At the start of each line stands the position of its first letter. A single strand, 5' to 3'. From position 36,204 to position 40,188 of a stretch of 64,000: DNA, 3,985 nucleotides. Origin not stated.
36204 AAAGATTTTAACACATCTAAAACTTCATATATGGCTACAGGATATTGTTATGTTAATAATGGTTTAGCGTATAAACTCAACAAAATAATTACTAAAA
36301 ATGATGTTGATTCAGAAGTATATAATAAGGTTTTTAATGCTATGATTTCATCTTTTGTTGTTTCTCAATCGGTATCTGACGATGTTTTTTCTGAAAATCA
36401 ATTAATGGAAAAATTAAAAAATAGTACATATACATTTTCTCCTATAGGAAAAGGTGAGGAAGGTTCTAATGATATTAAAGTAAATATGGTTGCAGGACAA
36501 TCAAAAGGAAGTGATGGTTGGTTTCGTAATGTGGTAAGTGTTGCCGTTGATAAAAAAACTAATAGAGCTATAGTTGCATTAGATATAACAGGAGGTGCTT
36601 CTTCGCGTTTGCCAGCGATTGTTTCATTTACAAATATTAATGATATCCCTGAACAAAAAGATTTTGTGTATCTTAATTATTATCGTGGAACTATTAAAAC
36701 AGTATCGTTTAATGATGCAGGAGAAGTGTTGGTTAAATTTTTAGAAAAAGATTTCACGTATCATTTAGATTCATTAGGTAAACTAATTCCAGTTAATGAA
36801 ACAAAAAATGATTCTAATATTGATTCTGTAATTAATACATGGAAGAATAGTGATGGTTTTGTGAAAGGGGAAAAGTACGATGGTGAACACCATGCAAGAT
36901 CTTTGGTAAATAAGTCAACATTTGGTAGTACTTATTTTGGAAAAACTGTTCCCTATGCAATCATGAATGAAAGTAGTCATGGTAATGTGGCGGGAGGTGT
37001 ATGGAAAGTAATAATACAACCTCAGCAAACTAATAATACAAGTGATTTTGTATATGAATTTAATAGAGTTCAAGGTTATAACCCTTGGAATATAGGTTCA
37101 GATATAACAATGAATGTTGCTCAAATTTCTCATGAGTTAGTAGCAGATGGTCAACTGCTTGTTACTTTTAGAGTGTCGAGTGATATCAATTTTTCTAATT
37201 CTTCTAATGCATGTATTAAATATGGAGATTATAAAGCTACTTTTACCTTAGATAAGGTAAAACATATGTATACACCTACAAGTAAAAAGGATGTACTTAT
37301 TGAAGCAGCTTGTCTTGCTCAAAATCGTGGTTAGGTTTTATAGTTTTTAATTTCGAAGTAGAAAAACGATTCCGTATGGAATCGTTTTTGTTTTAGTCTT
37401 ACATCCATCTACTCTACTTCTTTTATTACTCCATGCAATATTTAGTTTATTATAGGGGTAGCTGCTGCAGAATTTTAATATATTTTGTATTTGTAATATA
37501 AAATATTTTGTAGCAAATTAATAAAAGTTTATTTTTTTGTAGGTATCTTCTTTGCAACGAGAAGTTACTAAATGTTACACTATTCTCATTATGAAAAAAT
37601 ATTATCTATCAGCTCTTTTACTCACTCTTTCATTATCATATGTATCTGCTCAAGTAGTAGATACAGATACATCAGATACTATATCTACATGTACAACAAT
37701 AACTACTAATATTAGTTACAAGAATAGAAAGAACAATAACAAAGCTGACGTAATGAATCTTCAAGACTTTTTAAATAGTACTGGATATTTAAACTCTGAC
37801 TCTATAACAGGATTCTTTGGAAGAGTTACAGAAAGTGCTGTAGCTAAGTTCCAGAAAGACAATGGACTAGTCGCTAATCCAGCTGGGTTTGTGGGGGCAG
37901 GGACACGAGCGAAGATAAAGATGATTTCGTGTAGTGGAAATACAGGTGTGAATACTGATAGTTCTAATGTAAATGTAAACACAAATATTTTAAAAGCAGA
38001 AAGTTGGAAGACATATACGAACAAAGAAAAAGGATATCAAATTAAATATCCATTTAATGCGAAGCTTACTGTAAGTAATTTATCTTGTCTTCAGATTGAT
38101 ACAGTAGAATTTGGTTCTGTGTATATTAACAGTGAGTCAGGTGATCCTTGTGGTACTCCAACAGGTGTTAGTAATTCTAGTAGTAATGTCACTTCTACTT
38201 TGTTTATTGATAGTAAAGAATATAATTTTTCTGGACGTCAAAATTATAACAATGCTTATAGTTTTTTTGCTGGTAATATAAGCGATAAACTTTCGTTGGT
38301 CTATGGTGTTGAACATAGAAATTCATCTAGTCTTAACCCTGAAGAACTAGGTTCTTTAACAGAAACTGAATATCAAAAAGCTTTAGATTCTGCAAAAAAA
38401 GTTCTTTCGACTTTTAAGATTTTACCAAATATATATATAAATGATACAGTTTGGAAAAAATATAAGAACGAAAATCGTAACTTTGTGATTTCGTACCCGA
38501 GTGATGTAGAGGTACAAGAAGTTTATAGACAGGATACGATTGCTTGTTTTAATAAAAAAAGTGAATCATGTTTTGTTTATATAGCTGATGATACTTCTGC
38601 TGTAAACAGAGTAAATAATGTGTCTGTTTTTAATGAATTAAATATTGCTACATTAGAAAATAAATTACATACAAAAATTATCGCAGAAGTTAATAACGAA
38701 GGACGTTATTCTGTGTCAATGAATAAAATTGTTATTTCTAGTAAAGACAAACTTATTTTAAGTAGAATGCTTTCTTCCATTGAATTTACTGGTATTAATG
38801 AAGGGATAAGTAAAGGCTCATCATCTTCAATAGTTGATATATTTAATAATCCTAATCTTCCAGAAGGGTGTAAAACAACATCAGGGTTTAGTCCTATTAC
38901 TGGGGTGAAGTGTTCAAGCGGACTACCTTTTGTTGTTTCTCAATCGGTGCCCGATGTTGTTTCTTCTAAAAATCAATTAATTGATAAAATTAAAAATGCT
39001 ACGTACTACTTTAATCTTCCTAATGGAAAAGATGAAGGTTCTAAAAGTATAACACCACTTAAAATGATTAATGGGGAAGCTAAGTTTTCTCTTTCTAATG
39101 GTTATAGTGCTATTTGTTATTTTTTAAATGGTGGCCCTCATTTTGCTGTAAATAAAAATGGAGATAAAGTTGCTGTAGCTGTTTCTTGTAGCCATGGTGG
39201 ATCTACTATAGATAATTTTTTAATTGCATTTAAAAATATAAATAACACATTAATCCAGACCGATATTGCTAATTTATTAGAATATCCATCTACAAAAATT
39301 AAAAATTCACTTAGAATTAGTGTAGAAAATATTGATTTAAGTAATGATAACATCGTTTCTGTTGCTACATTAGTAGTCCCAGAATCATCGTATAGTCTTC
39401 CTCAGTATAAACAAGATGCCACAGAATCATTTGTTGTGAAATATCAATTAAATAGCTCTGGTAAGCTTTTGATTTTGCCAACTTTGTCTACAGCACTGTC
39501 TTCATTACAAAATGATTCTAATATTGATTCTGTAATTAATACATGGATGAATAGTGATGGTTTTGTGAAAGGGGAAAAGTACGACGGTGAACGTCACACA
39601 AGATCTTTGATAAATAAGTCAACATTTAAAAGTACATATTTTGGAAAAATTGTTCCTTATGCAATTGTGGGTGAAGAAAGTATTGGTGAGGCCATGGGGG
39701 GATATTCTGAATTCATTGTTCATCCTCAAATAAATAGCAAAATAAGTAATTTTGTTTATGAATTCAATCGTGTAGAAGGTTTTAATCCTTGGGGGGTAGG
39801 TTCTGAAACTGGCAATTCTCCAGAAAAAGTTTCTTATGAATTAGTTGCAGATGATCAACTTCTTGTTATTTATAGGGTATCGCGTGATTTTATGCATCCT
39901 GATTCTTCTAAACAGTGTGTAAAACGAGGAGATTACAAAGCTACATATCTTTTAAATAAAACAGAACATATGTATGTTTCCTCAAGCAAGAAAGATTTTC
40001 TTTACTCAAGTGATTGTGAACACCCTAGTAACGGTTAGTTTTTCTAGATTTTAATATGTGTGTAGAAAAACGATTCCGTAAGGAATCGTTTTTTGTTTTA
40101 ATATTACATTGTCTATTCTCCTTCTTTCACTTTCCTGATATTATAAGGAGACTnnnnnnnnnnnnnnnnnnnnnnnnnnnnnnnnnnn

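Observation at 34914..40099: Tandem mosaic surface-protein paralogs with 100%-identical blocks and identical terminators (gene-conversion cassette architecture)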

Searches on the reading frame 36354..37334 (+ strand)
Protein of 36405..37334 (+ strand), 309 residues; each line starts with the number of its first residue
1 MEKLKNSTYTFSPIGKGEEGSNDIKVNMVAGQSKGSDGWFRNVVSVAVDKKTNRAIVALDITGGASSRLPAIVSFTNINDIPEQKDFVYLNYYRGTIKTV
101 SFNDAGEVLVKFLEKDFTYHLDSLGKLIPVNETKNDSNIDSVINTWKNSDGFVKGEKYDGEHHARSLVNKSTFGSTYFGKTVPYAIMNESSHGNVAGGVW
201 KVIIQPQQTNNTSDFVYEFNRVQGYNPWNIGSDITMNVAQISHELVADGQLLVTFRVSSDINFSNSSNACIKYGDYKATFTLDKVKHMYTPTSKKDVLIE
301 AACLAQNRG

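Call 45: search_protein_representatives(alignment_id=A2)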
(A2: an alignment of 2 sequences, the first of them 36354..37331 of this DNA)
Query: 2 sequences, 369 profile positions. Proteins with E-value up to 0.001 (for the whole library): 27; up to 1e-10: 21; up to 1e-30: 6. The best 27 are listed.
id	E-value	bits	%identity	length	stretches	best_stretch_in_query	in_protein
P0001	9.2e-223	755.6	-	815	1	1-369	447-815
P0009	1.1e-170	584.3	-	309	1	18-369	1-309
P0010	1.9e-48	182.0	-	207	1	183-369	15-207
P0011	2.3e-44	168.5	-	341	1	197-369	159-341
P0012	2.4e-40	155.3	-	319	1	194-369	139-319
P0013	2.7e-31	125.6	-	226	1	192-369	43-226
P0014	5.1e-26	108.2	-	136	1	235-365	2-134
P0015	6.8e-23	97.9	-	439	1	19-180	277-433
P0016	3.1e-21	92.5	-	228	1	20-179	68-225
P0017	1.0e-20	90.7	-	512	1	71-207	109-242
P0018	1.4e-19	87.0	-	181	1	12-182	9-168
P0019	3.0e-19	85.9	-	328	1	7-148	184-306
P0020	2.6e-17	79.5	-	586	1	44-186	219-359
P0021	3.5e-16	75.8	-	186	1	67-181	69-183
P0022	5.2e-15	72.0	-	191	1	22-180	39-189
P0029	1.7e-09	53.8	-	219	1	214-365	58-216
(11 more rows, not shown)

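Call 52: find_encoding_contigs(protein=window:36405-37334:+, flank=10000, max_places=6)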
Protein window:36405-37334:+ (309 aa): 1 contig read that carries it; 1 place shown.
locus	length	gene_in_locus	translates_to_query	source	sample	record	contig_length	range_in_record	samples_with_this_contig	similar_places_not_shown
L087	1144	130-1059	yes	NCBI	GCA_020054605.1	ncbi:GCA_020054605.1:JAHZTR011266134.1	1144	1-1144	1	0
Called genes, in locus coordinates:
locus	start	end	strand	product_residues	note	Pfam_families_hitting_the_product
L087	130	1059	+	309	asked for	-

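Call 58: predict_structure(alignment_id=A3)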
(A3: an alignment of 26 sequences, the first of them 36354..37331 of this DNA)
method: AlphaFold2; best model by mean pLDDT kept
length: 326 residues; sequences in the alignment: 26
mean_pLDDT: 88.1   pTM: 0.61
mean pLDDT of the five models: 88.1, 88.1, 87.8, 87.3, 86.4
residues with pLDDT >= 90: 223; 70-90: 64; 50-70: 24; < 50: 15
segments of 3 or more residues with pLDDT < 50: 1-7, 149-153
pLDDT, mean of each block of 10 residues (from residue 1): 49 87 91 59 95 91 96 95 87 96 86 92 95 93 81 73 91 95 97 93 96 92 85 93 85 85 98 91 85 97 96 94 59
secondary structure, 60 per line:
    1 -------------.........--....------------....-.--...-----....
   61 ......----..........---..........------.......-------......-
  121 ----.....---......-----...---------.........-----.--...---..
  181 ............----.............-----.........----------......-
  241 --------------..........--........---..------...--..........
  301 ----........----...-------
elements in order: H14-22 E25-28 E41-44 E49-51 E57-66 E71-80 E84-93 E100-106 E114-119 E125-129 E133-138 E144-146 H156-164 E173-175 E179-192 E197-209 E215-223 E234-239 E255-264 E267-274 E286-288 E291-300 E305-312 E317-319

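Call 63: fold_search(model_id=the predicted structure, library=pdb)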
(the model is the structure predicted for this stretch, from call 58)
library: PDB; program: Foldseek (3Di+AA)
matches with E <= 10: 628; with E <= 0.001: 7
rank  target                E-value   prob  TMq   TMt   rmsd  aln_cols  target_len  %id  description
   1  3scy                  2.9e-04  0.87  0.18  0.16  20.6       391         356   10  Crystal structure of a putative 6-phosphogluconolactonase (BF1038) from Bacteroides fragilis NCTC 9343 at 1.50 A resolut (released 2011-07-20)
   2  8auw_A                4.9e-04  0.99  0.23  0.04  17.1       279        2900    9  Cryo-EM structure of human BIRC6 in complex with SMAC. (released 2023-02-15)
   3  8ivq_A                6.0e-04  0.99  0.23  0.04  17.4       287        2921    8  Cryo-EM structure of mouse BIRC6, Global map (released 2024-01-24)
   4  8uh6_A                6.3e-04  0.99  0.23  0.10  17.1       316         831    9  Degrader-induced complex between PTPN2 and CRBN-DDB1 (released 2024-09-11)
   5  8auw_B                7.4e-04  0.99  0.22  0.04  17.2       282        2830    7  Cryo-EM structure of human BIRC6 in complex with SMAC. (released 2023-02-15)
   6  3fgb_B                7.8e-04  0.93  0.21  0.20  18.6       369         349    9  Crystal structure of the Q89ZH8_BACTN protein from Bacteroides thetaiotaomicron. Northeast Structural Genomics Consort (released 2008-12-23)
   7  9hne_E                9.6e-04  1.00  0.24  0.08  16.9       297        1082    9  Cereblon in complex with DDB1, GSPT1 and Compound-1 (released 2025-10-22)
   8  8j07_i5               1.1e-03  0.95  0.23  0.08  19.5       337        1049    8  96nm repeat of human respiratory doublet microtubule and associated axonemal complexes (released 2023-07-26)
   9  2b5l_B                1.4e-03  0.99  0.25  0.08  16.9       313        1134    9  Crystal Structure of DDB1 In Complex with Simian Virus 5 V Protein (released 2006-02-28)
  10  9djx_B                1.5e-03  1.00  0.26  0.11  17.1       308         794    9  Ternary complex structure of Cereblon-DDB1 bound to WIZ(ZF7) and the molecular glue WIZ-6 (released 2024-11-27)
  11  6ue5_B                1.6e-03  0.60  0.17  0.09  22.0       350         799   10  Crystal structure of full-length human DCAF15-DDB1-deltaPBP-DDA1-RBM39 in complex with 4-(aminomethyl)-N-(3-cyano-4-me (released 2019-12-18)
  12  6zue_A                2.0e-03  0.96  0.25  0.08  18.5       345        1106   11  Crystal structure of human DDB1 bound to human DCAF1 (amino acid residues 1046-1396) (released 2021-07-28)
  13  6v8i_AH               2.2e-03  0.51  0.17  0.10  20.8       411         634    8  Composite atomic model of the Staphylococcus aureus phage 80alpha baseplate (released 2020-03-04)
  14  9m7x_B                2.3e-03  0.69  0.20  0.12  23.9       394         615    6  Cryo-EM structure of bacteriophage NF5 C1 RBP (released 2025-12-17)
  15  6ms3_A                2.5e-03  0.85  0.19  0.13  19.6       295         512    8  Crystal structure of the GH43 protein BlXynB mutant (K247S) from Bacillus licheniformis (released 2019-04-17)
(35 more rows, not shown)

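Call 93: fold_search(model_id=the predicted structure, library=viral)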
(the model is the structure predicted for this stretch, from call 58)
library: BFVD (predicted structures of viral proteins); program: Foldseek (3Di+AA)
matches with E <= 10: 690; with E <= 0.001: 5
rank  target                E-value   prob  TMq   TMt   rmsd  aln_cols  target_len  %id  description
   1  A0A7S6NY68            3.1e-04  0.98  0.25  0.07  22.6       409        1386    8  F5/8 type C domain-containing protein (Fragment) [Bathycoccus sp. RCC716 virus 1]
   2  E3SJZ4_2              5.0e-04  0.95  0.20  0.07  20.0       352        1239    8  Structural protein [Synechococcus phage S-ShM2]
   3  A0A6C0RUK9            7.2e-04  0.99  0.21  0.14  17.2       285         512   11  Uncharacterized protein [Streptomyces phage JXY1]
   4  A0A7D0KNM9            7.2e-04  0.98  0.24  0.12  22.4       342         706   10  (no name in the UniProt tables at hand)
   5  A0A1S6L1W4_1          9.9e-04  0.57  0.14  0.07  20.4       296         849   11  (no name in the UniProt tables at hand)
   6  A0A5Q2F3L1            1.0e-03  0.92  0.21  0.09  19.9       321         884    9  Bacteriophage T7 tail fibre protein-like N-terminal domain-containing protein [Pectobacterium phage MA13]
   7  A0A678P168            1.0e-03  0.85  0.21  0.09  22.4       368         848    8  Tail spike TSP1/Gp66 N-terminal domain-containing protein [Pectobacterium phage phiA41]
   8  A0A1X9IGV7            1.3e-03  0.69  0.18  0.16  17.6       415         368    9  Major teichoic acid biosynthesis protein C [Staphylococcus phage P240]
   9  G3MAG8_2              1.3e-03  0.66  0.17  0.08  18.7       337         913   11  Gp427 [Bacillus phage G]
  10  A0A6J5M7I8            1.8e-03  0.94  0.22  0.12  21.7       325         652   13  Uncharacterized protein [uncultured Caudovirales phage]
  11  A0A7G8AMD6            1.8e-03  0.91  0.22  0.14  18.9       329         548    9  (no name in the UniProt tables at hand)
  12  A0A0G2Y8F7            2.2e-03  0.77  0.18  0.12  19.6       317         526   10  WD-repeat family protein [Acanthamoeba polyphaga mimivirus Kroon]
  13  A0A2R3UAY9            2.3e-03  0.89  0.23  0.14  22.7       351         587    9  (no name in the UniProt tables at hand)
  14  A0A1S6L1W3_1          2.8e-03  0.41  0.17  0.08  26.1       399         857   10  (no name in the UniProt tables at hand)
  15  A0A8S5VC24            3.1e-03  0.57  0.18  0.13  22.5       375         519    8  Short tail fiber protein [Siphoviridae sp. ctKsH2]
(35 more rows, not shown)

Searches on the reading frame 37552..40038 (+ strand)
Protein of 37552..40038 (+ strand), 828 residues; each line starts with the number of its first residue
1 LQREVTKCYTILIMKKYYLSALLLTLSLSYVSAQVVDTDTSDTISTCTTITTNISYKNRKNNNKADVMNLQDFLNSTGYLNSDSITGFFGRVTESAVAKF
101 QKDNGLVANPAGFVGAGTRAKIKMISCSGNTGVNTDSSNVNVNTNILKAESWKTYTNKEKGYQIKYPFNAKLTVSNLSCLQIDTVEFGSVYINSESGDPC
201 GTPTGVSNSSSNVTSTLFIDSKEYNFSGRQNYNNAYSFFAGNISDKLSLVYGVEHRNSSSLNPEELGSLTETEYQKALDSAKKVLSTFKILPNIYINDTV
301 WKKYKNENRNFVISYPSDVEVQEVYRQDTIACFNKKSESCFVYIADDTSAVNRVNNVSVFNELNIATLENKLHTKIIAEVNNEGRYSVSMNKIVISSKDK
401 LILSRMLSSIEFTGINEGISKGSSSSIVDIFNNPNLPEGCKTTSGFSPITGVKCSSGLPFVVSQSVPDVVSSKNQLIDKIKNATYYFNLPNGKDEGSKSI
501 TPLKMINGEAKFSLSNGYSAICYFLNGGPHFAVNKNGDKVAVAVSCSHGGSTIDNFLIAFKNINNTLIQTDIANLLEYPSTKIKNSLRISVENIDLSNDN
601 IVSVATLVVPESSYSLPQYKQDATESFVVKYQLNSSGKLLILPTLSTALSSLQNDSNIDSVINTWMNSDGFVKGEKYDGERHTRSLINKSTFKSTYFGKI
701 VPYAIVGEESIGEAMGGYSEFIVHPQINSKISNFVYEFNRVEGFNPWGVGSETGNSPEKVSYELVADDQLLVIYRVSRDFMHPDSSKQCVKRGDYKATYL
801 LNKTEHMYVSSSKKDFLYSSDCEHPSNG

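Call 7: search_protein_families(library=pfam, proteins=[window:37591-40038:+], max_evalue=1)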
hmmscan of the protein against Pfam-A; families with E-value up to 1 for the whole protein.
window:37591-40038:+ (815 aa): 3 families
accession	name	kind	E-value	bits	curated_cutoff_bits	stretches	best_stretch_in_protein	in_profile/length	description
PF01471.23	PG_binding_1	-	1.5e-11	44.8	23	1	51-108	2-56/57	Putative peptidoglycan binding domain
PF00861.27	Ribosomal_L18p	-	0.028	15.2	27.8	1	9-53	27-71/116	Ribosomal L18 of archaea, bacteria, mitoch. and chloroplast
PF11473.13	B2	-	0.19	12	25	1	28-65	12-49/73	RNA binding protein B2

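Call 14: find_encoding_contigs(protein=window:37591-40038:+, flank=10000, max_places=10)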
Protein window:37591-40038:+ (815 aa): no gene with exactly this product is on record in the collection.

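Call 38: search_protein_families(library=ncbifam, proteins=[window:37591-40038:+], max_evalue=1)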
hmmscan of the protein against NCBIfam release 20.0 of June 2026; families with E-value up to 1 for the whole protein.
window:37591-40038:+ (815 aa): 7 families
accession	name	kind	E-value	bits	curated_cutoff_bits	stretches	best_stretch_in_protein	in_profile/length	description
TIGR02869.1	spore_SleB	equivalog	2.2e-07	31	236.5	1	49-132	11-94/201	spore cortex-lytic enzyme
NF008381.0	PRK11176.1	equivalog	0.00017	20.1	867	1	523-616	368-460/582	lipid A ABC transporter ATP-binding protein/permease MsbA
TIGR03979.1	His_Ser_Rich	equivalog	0.00055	19.9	121.65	1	32-95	110-174/190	His-Xaa-Ser repeat protein HxsA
NF052377.1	lmo1851_S41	exception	0.0026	16.5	725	1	40-96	379-434/468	lmo1851 family serine protease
NF052336.1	PdgHdaseHSB100310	equivalog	0.0094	15.3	500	1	49-111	189-248/316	peptidoglycan hydrolase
TIGR00060.1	L18_bact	equivalog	0.022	15.2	87.85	1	10-52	28-70/114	50S ribosomal protein L18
NF052335.1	PdgHdaseHSB129560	equivalog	0.032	13.6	500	1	46-105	268-324/330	peptidoglycan hydrolase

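Call 40: search_solved_structures(query=window:37591-40035:+, max_evalue=1)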
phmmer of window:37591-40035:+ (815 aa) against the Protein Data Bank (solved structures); distinct sequences matched with E-value up to 1: 18.
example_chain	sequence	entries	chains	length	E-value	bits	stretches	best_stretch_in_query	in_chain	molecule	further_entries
3bkh_A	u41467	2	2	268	0.047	15.2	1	46-109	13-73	lytic transglycosylase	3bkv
9xps_S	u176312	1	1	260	0.06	14.9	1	46-109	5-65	Endolysin gp144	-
3b5x_A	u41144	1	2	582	0.1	14.1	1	523-622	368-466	Lipid A export ATP-binding/permease protein msbA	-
7ndf_A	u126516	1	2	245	0.12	13.9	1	524-616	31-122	Lipid A ABC transporter ATP-binding protein/permease MsbA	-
5eum_A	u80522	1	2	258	0.19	13.3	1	478-602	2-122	Lipid A export ATP-binding/permease protein MsbA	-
8svf_L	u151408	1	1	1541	0.46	11.9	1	376-455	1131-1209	Polycomb group protein ASXL1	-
6o30_A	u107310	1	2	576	0.46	11.9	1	524-616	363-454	Lipid A export ATP-binding/permease protein MsbA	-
6bl6_A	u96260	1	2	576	0.46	11.9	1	524-616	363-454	Lipid A export ATP-binding/permease protein MsbA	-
3b5y_A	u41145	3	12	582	0.47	11.9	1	524-616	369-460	Lipid A export ATP-binding/permease protein msbA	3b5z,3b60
9fuz_B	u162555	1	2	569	0.48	11.9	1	524-616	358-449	ATP-dependent lipid A-core flippase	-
6bpl_A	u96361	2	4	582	0.5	11.8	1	524-616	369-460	Lipid A export ATP-binding/permease protein MsbA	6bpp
3b5w_A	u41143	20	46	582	0.5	11.8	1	524-616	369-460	Lipid A export ATP-binding/permease protein msbA | ATP-dependent lipid A-core flippase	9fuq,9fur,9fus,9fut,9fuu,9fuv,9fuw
8dmm_A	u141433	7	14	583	0.5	11.8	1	524-616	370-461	ATP-binding transport protein MsbA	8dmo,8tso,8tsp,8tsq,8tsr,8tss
7ph2_A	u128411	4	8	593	0.51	11.8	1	524-616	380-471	ATP-dependent lipid A-core flippase | ATP-binding transport protein multicopy suppressor of htrB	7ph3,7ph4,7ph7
7bcw_A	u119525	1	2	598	0.52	11.8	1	524-616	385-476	ATP-dependent lipid A-core flippase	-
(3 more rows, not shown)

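Call 53: find_encoding_contigs(protein=window:37552-40038:+, flank=10000, max_places=6)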
Protein window:37552-40038:+ (828 aa): 1 contig read that carries it; 1 place shown.
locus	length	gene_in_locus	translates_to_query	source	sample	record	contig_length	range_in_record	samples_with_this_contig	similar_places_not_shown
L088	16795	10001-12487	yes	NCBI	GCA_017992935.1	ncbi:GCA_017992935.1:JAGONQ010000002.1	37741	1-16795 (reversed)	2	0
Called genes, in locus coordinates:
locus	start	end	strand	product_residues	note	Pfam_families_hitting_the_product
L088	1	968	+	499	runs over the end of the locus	PF02874:ATP-synt_ab_N, PF00006:ATP-synt_ab, PF00306:ATP-synt_ab_C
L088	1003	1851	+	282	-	PF00231:ATP-synt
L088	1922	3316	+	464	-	PF02874:ATP-synt_ab_N, PF00006:ATP-synt_ab, PF22919:ATP-synt_VA_C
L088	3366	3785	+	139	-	PF02823:ATP-synt_DE_N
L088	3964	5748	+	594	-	PF00009:GTP_EFTU, PF01926:MMR_HSR1, PF22042:EF-G_D2, PF03144:GTP_EFTU_D2, PF00679:EFG_C, PF21018:BipA_C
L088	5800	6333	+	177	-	PF02643:DUF192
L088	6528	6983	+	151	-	-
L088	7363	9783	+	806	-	PF01471:PG_binding_1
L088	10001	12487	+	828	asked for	PF01471:PG_binding_1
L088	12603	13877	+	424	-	PF03023:MurJ, PF01554:MatE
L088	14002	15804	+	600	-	PF00009:GTP_EFTU, PF03144:GTP_EFTU_D2 (weak), PF14492:EFG_III (weak), PF00679:EFG_C, PF06421:LepA_C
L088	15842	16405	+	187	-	-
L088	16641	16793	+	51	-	?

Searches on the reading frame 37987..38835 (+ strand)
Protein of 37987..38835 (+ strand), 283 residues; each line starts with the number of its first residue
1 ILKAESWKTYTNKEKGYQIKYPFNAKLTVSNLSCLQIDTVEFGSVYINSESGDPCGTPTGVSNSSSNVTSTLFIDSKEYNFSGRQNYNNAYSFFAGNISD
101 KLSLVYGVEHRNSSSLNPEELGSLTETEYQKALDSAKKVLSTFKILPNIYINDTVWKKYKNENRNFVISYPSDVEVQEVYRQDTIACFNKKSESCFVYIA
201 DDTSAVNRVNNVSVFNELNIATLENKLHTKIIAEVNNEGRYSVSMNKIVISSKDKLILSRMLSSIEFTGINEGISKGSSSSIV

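Call 69: find_homologous_proteins(query=window:37987-38835:+, max_evalue=0.001)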
Query window:37987-38835:+: 3098 candidates shared short words with the query, none scored E <= 0.001.
